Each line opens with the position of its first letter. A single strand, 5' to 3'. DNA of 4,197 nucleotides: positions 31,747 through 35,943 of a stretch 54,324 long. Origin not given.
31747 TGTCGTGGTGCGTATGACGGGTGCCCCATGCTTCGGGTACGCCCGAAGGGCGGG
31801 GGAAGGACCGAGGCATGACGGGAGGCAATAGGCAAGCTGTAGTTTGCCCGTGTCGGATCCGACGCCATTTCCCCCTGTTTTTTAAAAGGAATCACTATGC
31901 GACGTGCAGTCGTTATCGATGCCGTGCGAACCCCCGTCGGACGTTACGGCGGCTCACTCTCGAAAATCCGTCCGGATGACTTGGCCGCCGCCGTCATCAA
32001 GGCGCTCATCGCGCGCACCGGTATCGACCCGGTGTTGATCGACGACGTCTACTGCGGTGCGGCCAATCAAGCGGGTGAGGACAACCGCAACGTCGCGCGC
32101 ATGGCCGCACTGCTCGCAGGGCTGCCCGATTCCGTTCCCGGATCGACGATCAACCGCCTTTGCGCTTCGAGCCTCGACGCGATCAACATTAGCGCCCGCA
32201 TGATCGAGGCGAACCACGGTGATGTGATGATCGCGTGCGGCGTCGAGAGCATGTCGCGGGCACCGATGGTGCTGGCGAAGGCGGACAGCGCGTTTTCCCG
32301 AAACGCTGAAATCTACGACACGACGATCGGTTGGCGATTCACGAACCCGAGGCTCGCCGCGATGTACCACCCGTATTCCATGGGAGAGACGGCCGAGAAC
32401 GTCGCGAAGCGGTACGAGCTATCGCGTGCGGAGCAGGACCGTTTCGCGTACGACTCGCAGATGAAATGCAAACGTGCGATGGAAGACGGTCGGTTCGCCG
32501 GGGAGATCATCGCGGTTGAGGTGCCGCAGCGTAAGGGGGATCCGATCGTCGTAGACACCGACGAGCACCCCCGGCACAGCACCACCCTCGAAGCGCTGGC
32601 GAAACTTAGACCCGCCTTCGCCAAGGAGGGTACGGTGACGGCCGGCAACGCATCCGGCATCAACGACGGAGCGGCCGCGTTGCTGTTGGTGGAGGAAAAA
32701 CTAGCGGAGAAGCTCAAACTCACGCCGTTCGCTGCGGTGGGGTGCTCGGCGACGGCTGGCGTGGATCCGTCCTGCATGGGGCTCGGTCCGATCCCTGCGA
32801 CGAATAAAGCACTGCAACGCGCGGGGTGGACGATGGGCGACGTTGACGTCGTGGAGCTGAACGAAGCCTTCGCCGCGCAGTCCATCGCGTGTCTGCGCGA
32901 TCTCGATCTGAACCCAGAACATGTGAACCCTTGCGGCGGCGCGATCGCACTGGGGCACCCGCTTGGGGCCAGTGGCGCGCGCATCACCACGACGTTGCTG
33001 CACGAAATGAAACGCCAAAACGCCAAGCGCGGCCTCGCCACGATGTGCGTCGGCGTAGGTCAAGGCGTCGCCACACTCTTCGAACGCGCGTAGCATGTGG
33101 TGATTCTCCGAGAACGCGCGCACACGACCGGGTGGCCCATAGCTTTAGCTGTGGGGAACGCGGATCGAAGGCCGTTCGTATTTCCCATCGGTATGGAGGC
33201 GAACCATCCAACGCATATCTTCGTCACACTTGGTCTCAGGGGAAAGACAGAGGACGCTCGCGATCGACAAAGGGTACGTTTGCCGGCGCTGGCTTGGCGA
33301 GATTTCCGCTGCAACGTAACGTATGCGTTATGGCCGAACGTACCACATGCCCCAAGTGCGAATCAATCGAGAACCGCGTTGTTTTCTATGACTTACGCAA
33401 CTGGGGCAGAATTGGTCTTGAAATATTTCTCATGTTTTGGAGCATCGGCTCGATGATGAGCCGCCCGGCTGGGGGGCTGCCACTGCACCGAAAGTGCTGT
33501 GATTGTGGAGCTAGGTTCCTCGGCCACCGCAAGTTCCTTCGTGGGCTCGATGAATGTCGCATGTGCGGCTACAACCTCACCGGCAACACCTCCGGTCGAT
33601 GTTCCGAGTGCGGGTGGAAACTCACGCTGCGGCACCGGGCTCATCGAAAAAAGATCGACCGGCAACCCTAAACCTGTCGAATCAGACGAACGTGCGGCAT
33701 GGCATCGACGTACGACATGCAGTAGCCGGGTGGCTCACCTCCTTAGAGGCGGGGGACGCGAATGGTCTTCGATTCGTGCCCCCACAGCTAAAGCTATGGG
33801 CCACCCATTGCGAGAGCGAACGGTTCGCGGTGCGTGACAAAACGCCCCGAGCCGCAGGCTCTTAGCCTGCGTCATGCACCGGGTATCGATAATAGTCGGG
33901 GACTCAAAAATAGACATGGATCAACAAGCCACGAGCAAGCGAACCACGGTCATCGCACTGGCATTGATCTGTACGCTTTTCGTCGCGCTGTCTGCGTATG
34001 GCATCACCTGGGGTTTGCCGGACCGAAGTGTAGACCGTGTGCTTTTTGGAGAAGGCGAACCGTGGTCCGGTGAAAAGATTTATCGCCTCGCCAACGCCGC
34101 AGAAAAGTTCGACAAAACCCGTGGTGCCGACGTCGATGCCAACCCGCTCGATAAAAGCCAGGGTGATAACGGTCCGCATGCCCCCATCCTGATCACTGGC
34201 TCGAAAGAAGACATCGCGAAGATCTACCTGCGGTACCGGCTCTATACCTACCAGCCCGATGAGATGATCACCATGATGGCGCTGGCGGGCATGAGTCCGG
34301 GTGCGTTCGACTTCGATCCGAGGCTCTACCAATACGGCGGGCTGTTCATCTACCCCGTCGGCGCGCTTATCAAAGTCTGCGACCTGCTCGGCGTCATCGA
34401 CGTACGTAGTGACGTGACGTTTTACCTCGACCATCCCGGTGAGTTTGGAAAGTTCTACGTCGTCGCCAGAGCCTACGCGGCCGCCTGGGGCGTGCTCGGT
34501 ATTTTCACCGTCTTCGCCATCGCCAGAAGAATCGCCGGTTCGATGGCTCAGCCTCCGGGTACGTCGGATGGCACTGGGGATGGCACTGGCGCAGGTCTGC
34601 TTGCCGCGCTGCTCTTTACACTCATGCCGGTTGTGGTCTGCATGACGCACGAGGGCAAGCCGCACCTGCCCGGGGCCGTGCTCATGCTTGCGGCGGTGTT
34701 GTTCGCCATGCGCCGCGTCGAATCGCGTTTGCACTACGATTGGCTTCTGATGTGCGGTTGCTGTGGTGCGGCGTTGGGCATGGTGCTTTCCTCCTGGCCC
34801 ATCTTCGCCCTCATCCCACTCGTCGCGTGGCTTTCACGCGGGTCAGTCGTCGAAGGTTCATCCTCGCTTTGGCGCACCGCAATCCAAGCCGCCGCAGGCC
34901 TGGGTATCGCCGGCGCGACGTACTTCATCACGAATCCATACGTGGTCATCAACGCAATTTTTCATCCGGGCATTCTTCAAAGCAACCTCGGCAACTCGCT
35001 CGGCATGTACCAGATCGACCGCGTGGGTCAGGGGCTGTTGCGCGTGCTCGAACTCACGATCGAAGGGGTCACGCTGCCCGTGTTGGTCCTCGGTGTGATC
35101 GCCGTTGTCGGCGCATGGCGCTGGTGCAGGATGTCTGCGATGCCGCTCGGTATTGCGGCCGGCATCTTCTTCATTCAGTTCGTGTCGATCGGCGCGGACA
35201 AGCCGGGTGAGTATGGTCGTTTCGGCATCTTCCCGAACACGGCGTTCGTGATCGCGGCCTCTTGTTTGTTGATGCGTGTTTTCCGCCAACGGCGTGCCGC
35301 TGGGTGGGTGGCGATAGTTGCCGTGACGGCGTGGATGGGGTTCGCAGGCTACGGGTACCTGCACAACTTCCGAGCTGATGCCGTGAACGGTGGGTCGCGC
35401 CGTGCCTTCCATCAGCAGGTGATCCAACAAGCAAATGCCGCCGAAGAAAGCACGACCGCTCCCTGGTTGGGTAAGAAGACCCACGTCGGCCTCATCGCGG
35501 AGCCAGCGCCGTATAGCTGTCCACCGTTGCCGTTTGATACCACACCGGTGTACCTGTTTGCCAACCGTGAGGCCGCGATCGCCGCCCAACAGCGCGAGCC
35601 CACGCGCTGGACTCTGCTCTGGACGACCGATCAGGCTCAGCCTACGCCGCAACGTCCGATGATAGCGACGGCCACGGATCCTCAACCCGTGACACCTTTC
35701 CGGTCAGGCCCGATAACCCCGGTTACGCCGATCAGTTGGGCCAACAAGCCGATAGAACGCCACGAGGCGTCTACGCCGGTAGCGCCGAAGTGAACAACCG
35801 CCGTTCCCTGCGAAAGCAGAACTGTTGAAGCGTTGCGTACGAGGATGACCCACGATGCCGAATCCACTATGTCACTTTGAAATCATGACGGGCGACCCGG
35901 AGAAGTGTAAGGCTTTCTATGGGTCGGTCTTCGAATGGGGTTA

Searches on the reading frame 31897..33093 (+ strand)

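Call 9: search_protein_families(library=pfam, proteins=[window:31897-33093:+])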
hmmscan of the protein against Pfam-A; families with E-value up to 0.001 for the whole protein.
window:31897-33093:+ (398 aa): 4 families
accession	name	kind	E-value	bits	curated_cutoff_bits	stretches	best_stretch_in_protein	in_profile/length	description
PF00108.29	Thiolase_N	-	3.5e-85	286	26.4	1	5-267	2-259/260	Thiolase, N-terminal domain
PF02803.24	Thiolase_C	-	3.3e-48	162.8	27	1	276-397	2-123/123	Thiolase, C-terminal domain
PF22691.2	Thiolase_C_1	-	9.7e-06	25.8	28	0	301-338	23-60/144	Thiolase C-terminal domain-like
PF00109.32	ketoacyl-synt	-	0.00027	21.1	20.8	1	88-123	173-209/252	Beta-ketoacyl synthase, N-terminal domain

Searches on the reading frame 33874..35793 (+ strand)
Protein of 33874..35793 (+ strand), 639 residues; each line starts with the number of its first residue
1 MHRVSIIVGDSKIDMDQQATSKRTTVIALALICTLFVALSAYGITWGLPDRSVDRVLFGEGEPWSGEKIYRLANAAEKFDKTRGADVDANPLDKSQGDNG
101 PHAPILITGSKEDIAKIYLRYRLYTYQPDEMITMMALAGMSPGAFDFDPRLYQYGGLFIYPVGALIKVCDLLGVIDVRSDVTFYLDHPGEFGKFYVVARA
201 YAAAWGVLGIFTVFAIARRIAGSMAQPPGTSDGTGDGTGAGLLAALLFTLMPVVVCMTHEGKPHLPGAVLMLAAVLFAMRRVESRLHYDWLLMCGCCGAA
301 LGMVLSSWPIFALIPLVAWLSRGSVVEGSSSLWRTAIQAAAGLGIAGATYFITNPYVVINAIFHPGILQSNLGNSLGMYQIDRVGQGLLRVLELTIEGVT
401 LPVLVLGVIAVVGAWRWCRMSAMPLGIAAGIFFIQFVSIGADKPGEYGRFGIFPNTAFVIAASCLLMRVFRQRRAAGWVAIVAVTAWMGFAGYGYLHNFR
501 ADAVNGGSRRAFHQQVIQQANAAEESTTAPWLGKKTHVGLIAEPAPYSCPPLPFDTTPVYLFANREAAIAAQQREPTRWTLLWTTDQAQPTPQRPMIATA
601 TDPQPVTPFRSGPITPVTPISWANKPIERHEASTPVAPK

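Call 10: search_protein_families(library=pfam, proteins=[window:33874-35793:+])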
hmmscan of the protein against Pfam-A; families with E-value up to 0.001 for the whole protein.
window:33874-35793:+ (639 aa): 1 family
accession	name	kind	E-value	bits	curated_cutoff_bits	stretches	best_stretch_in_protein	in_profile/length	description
PF13231.12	PMT_2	-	0.00017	22.3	26.1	1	239-320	50-129/160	Dolichyl-phosphate-mannose-protein mannosyltransferase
